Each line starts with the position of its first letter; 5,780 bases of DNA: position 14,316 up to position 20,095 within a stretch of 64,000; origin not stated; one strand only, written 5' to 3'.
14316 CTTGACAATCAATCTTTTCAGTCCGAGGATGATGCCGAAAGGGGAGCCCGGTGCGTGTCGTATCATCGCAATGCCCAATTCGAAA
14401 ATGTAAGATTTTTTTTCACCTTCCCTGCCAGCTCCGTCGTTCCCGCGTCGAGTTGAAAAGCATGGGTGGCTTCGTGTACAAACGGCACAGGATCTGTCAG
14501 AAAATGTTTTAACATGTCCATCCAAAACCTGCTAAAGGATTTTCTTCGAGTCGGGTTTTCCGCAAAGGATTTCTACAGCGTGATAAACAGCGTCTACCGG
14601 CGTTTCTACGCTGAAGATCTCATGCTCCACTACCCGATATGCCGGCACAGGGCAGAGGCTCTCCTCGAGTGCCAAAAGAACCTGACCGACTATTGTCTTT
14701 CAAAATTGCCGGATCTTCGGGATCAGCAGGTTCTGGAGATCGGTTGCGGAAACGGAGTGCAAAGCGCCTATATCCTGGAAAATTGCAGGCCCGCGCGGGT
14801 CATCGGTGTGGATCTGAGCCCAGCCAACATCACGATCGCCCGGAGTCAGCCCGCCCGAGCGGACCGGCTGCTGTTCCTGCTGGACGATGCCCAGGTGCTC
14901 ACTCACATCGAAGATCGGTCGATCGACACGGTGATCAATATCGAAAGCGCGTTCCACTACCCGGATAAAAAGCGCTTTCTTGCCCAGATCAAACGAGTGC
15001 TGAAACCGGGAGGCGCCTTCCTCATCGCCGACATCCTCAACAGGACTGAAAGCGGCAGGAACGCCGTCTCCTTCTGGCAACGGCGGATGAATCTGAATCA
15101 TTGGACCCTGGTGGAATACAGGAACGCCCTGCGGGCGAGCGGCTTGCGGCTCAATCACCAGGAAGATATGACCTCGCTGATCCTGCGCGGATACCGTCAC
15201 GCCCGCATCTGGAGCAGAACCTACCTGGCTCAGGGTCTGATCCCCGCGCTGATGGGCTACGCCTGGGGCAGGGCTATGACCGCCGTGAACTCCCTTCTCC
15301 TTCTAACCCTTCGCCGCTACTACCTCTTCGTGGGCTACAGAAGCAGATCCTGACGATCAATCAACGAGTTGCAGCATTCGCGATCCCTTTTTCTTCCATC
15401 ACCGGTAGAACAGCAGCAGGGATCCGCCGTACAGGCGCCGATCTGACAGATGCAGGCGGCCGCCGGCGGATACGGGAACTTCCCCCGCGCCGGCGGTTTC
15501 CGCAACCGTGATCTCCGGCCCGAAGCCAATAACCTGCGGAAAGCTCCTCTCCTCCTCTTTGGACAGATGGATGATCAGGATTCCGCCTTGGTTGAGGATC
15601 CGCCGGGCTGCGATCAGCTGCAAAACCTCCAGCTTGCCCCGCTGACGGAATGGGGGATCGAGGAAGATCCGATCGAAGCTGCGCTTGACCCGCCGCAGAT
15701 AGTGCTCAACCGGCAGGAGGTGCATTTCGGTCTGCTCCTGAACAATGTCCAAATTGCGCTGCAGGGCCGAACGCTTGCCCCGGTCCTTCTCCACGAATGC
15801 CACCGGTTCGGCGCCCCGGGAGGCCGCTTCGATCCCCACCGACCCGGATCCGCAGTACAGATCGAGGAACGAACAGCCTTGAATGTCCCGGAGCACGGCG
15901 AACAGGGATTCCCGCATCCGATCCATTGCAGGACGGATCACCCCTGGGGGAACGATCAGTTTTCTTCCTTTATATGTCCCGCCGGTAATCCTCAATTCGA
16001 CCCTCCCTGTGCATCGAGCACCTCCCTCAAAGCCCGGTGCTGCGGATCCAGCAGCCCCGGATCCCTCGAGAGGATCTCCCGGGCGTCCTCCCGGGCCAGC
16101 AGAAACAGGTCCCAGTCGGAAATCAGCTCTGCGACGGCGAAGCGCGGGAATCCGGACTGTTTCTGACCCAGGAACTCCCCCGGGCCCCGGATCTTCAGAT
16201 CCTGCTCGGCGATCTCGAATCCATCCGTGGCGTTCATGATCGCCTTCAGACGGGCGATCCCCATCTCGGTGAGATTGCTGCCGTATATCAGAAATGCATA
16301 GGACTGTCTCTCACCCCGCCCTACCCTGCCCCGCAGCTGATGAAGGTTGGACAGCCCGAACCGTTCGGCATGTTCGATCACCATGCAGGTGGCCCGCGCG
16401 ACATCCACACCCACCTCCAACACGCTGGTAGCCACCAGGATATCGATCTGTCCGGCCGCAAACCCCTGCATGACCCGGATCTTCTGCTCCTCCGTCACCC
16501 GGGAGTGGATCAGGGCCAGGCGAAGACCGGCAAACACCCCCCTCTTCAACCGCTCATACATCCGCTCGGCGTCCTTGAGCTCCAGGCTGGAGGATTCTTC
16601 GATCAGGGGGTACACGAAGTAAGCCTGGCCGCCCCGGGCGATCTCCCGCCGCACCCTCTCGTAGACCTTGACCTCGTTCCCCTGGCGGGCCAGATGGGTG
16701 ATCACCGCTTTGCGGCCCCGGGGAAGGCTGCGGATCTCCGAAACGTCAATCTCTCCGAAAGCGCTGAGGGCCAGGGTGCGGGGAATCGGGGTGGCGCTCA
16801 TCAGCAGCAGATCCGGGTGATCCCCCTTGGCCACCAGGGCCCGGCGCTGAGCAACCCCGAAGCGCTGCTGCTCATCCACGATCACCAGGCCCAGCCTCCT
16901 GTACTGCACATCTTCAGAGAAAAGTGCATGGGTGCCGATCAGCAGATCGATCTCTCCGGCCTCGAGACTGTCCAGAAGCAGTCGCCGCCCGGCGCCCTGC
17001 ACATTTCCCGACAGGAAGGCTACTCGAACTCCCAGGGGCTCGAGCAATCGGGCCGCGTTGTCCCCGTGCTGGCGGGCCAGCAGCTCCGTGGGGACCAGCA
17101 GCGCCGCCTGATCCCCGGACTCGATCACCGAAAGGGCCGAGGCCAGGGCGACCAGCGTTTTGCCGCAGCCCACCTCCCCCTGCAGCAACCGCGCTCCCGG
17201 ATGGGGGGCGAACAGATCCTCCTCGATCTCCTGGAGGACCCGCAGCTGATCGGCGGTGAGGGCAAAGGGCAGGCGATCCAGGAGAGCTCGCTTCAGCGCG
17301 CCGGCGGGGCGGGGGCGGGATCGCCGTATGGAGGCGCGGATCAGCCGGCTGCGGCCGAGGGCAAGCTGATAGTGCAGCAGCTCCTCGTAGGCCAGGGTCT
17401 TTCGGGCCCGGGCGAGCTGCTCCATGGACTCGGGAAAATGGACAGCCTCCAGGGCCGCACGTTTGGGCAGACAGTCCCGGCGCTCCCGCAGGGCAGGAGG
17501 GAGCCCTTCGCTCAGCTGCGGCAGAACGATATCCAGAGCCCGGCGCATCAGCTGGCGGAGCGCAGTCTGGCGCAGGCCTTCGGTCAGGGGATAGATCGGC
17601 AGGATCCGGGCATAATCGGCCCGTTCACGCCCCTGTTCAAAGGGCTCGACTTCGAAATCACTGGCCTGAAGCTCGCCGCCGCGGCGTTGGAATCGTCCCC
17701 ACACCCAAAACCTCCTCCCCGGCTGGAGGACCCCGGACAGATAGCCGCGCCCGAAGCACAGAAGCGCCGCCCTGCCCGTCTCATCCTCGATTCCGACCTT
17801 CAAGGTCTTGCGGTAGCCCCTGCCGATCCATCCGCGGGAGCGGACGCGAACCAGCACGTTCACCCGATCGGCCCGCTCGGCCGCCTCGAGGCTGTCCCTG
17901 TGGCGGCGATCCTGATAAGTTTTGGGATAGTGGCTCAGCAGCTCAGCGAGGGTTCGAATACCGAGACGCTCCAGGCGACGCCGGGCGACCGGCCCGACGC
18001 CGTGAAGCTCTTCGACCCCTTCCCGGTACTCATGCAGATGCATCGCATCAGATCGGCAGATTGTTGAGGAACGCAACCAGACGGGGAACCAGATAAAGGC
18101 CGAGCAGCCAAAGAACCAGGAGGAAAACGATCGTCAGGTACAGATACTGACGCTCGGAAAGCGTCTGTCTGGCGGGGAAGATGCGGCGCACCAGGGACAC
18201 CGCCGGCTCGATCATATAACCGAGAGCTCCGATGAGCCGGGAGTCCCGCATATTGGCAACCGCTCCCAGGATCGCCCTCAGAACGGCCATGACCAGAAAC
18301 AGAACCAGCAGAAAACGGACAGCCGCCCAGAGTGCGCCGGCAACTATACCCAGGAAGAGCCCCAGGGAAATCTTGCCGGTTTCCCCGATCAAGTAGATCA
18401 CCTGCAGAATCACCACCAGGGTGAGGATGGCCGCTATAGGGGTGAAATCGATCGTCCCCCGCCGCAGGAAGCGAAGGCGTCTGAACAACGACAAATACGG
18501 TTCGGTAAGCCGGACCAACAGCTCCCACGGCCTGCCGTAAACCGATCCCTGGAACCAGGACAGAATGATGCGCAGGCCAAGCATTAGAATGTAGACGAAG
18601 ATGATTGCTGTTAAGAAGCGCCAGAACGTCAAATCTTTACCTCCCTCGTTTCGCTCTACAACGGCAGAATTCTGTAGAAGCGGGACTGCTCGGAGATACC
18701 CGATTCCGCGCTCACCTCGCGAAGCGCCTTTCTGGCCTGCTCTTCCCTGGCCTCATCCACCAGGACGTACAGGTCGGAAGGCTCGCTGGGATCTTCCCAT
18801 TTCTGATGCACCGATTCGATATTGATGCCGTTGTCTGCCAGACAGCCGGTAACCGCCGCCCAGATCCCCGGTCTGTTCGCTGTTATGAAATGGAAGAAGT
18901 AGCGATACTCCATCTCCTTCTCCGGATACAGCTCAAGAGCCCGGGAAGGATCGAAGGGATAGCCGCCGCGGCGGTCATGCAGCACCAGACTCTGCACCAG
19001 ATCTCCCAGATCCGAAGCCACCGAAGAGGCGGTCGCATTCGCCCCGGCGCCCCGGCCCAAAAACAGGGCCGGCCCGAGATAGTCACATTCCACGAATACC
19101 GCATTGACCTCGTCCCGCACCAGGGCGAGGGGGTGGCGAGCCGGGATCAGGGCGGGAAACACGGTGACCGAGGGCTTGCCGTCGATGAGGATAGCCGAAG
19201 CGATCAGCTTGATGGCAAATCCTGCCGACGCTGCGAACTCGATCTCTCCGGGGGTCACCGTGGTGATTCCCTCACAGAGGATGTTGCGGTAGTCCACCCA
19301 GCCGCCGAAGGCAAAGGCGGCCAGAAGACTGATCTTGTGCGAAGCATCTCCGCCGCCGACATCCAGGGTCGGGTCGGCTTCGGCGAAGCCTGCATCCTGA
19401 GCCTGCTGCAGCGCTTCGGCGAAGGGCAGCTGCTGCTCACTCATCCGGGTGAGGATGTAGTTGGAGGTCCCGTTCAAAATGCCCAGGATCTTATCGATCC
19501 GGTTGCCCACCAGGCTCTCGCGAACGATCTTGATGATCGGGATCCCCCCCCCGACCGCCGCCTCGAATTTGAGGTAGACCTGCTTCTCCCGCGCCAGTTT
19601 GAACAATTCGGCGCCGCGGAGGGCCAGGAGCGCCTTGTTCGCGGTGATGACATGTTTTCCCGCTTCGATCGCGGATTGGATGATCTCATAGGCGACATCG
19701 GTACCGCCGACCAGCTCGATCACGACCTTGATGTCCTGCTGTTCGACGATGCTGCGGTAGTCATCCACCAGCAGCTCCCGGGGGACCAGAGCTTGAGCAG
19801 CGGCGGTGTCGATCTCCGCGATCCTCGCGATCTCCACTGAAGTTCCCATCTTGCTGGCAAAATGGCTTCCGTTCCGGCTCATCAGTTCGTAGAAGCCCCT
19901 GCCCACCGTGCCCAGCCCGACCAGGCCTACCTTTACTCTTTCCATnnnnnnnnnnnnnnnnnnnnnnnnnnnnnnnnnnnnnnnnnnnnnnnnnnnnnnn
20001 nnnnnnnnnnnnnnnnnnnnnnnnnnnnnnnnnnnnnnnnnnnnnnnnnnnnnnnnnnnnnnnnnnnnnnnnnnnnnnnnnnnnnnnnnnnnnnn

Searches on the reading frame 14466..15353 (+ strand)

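Call 44: search_protein_families(library=pfam, proteins=[window:14466-15353:+], max_evalue=0.00001)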
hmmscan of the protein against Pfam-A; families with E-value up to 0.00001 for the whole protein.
window:14466-15353:+ (295 aa): 8 families
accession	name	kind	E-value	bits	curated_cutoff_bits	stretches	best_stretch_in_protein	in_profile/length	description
PF08241.18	Methyltransf_11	-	6.1e-20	72.1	21.2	1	90-187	1-95/95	Methyltransferase domain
PF13649.12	Methyltransf_25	-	7.5e-19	68.7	27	1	89-183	1-97/97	Methyltransferase domain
PF13847.12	Methyltransf_31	-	2e-16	60.4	27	1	87-191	5-113/145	Methyltransferase domain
PF13489.12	Methyltransf_23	-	4.1e-15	56.3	27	1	83-231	20-163/164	Methyltransferase domain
PF08242.18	Methyltransf_12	-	2.9e-14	54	30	1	90-184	1-97/98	Methyltransferase domain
PF02353.26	CMAS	-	2.5e-08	34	27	1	34-199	11-176/273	Mycolic acid cyclopropane synthetase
PF05175.20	MTS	-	2.3e-07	31.1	23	1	77-187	23-138/170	Methyltransferase small domain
PF01209.24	Ubie_methyltran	-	3e-06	27.2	20.1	1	82-189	44-153/233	ubiE/COQ5 methyltransferase family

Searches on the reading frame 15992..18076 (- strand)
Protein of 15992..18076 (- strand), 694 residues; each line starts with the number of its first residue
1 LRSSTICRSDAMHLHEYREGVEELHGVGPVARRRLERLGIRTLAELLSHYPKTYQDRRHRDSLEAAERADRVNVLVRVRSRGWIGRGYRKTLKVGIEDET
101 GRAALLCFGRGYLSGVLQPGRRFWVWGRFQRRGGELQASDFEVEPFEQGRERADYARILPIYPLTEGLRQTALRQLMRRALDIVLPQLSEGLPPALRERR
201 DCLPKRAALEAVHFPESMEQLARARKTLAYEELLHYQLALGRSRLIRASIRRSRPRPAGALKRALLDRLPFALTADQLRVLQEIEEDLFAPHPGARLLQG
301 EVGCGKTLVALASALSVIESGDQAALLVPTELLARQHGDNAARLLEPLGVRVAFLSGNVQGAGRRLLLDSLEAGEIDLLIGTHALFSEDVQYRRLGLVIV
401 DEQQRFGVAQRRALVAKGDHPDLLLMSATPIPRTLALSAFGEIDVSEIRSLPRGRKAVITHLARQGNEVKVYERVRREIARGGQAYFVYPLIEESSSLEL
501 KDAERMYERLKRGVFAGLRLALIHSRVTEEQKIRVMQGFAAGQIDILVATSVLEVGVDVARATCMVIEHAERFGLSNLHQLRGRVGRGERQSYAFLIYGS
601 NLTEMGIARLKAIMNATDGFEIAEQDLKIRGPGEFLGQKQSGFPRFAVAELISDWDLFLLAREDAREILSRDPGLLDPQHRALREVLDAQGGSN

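Call 44: search_protein_families(library=pfam, proteins=[window:15992-18076:-], max_evalue=0.00001)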
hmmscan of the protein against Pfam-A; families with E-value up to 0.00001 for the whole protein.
window:15992-18076:- (694 aa): 5 families
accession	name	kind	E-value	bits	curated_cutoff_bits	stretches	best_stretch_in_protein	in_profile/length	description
PF00270.35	DEAD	-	2.7e-20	73.2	26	1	275-434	2-163/167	DEAD/DEAH box helicase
PF00271.37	Helicase_C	-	2.3e-18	66.9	23.5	1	478-587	9-108/110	Helicase conserved C-terminal domain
PF17191.10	RecG_wedge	-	5.9e-16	58.9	23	1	25-183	6-161/162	RecG wedge domain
PF19833.4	RecG_dom3_C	-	4.8e-12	46.2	26.8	1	617-684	2-70/87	ATP-dependent DNA helicase RecG, domain 3, C-terminal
PF04851.21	ResIII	-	4.4e-06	27.1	22.5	1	273-430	4-162/164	Type III restriction enzyme, res subunit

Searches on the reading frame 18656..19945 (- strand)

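Call 44: search_protein_families(library=pfam, proteins=[window:18656-19945:-], max_evalue=0.00001)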
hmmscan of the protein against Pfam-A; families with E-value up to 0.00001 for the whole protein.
window:18656-19945:- (429 aa): 5 families
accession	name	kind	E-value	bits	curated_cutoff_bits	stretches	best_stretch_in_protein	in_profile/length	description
PF00742.24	Homoserine_dh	-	6.9e-56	189.2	22.9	1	136-313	1-172/173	Homoserine dehydrogenase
PF03447.22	NAD_binding_3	-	3.9e-17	63.5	24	1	10-128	1-116/116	Homoserine dehydrogenase, NAD binding domain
PF01842.31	ACT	-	2.1e-07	31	27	1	356-411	8-64/66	ACT domain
PF22629.2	ACT_AHAS_ss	-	9.1e-07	29.4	27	1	353-411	3-62/67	AHAS small subunit-like ACT domain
PF03435.24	Sacchrp_dh_NADP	-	1.1e-06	29.4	25.1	1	6-104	1-100/129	Saccharopine dehydrogenase NADP binding domain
